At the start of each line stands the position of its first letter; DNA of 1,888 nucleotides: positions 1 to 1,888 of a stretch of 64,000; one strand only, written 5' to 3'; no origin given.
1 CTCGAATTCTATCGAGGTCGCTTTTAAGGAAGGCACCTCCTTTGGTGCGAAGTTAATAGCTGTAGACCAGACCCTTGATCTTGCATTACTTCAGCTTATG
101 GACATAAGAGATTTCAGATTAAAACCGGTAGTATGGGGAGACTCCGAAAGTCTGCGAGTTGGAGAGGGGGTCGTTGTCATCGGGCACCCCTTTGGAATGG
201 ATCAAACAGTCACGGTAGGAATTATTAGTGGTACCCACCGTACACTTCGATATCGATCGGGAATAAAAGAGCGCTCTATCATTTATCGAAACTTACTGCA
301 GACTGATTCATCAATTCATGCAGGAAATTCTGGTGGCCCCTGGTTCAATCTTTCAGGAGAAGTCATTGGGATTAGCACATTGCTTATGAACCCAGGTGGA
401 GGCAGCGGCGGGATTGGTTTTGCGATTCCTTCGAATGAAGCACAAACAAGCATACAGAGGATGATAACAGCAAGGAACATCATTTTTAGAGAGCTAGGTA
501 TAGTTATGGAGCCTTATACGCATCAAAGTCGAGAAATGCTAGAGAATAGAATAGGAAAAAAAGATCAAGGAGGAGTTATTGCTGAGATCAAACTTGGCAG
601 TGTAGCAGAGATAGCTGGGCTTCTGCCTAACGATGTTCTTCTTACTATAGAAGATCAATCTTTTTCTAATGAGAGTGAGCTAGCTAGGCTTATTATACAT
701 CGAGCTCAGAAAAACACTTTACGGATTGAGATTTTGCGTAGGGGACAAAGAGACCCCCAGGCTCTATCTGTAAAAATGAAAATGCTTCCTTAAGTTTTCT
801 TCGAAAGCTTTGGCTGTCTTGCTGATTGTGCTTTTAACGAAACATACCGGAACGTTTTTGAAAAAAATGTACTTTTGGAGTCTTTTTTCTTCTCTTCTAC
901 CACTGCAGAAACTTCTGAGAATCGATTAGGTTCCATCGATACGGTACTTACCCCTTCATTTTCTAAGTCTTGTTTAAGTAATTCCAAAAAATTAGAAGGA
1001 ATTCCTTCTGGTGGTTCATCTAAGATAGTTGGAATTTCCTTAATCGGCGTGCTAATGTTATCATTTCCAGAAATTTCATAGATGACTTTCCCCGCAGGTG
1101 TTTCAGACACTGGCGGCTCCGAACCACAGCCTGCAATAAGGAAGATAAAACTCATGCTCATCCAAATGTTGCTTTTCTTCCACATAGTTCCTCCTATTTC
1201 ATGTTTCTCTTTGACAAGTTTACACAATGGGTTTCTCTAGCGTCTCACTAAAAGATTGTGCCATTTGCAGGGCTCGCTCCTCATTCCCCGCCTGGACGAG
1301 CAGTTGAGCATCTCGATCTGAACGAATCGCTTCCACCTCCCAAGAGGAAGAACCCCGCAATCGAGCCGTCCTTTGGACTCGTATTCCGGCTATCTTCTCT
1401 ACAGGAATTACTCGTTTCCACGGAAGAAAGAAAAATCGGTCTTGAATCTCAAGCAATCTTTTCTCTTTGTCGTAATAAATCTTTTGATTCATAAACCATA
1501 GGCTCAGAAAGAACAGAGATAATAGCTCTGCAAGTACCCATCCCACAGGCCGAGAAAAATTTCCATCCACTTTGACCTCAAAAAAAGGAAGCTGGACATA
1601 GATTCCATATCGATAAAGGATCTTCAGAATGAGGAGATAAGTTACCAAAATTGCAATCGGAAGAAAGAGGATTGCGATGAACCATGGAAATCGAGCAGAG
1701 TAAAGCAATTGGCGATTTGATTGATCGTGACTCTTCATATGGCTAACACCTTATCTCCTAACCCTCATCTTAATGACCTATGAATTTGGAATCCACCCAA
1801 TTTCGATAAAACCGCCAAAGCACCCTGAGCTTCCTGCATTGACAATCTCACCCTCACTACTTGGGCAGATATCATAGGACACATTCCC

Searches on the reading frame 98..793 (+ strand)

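Call 8: search_protein_families(library=ncbifam, proteins=[window:98-793:+])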
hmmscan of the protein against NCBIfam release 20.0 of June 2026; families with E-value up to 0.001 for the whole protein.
window:98-793:+ (231 aa): 12 families
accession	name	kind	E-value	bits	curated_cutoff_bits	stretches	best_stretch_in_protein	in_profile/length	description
TIGR02037.1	degP_htrA_DO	subfamily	8.6e-54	183.1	416.2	1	7-219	119-321/434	Do family serine endopeptidase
NF041521.1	HhoA_HhoB_HtrA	equivalog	2.1e-41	142.3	450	1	7-230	115-334/335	HhoA/HhoB/HtrA family serine endopeptidase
NF047968.1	SerProtHtrA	equivalog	2.8e-39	135.5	470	1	5-218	145-350/357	serine protease HtrA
NF007526.1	PRK10139.1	equivalog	1.1e-37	129.9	756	1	9-218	153-352/456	serine endoprotease DegQ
NF040960.1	MamE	equivalog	1.4e-34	119.8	800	2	8-121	185-292/659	magnetosome formation protease MamE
NF008189.1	PRK10942.1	equivalog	8.8e-33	113.5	720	1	10-216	176-372/477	serine endoprotease DegP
NF050055.1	SerProtHtrAMycob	equivalog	9.9e-33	113.8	800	1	13-218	298-491/502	serine protease HtrA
TIGR02038.1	protease_degS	equivalog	2.1e-29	102.8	422.95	1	17-218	146-339/351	outer membrane-stress sensor serine endopeptidase DegS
NF053637.1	SerProtHtrAspr2045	equivalog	6.5e-29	101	650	1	13-222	171-383/394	serine protease HtrA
NF008147.1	PRK10898.1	equivalog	4.5e-27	95.1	408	1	19-218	148-340/352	outer membrane-stress sensor serine endopeptidase DegS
NF033740.0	MarP_fam_protase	equivalog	3.3e-07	29.7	250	1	15-122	275-377/390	MarP family serine protease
NF040961.1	MamO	equivalog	3.4e-06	25.7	800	1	14-124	167-269/648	magnetosome protein MamO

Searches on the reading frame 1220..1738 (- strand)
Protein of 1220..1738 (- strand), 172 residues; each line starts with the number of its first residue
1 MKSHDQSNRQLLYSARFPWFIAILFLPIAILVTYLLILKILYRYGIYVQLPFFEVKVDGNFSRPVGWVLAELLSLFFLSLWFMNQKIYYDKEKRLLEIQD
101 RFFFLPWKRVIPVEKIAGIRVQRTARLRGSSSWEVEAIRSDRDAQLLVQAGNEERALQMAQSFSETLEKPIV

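Call 8: search_protein_families(library=ncbifam, proteins=[window:1220-1738:-])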
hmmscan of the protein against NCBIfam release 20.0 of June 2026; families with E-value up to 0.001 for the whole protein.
window:1220-1738:- (172 aa): 0 families

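Call 13: search_protein_families(library=pfam, proteins=[window:1220-1738:-])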
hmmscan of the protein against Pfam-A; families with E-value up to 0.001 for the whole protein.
window:1220-1738:- (172 aa): 0 families

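Call 25: search_protein_families(library=padloc, proteins=[window:1220-1738:-], max_evalue=0.01)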
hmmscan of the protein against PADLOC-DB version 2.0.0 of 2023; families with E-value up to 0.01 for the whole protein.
window:1220-1738:- (172 aa): 0 families

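Call 34: search_protein_families(library=pfam, proteins=[window:1220-1738:-], max_evalue=1)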
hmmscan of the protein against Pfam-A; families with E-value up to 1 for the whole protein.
window:1220-1738:- (172 aa): 0 families

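Call 85: search_protein_families(library=phrogs, proteins=[window:1220-1738:-], max_evalue=0.01)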
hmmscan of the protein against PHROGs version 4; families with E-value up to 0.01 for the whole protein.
window:1220-1738:- (172 aa): 0 families

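Call 93: find_encoding_contigs(protein=window:1220-1738:-, flank=10000, max_places=5)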
Protein window:1220-1738:- (172 aa): 2 contigs read that carry it; 2 places shown.
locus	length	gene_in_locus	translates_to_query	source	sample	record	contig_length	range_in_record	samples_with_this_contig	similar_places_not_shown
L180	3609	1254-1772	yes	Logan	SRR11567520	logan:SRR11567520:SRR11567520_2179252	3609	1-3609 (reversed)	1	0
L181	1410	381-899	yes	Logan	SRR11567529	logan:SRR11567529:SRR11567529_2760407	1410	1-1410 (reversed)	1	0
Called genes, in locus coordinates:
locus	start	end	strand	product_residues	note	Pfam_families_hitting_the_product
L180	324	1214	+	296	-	-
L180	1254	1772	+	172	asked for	-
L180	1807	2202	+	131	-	-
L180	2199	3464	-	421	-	PF00089:Trypsin, PF13365:Trypsin_2, PF13180:PDZ_2 (weak), PF17820:PDZ_6 (weak)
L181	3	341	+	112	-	?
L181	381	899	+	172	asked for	-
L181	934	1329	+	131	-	-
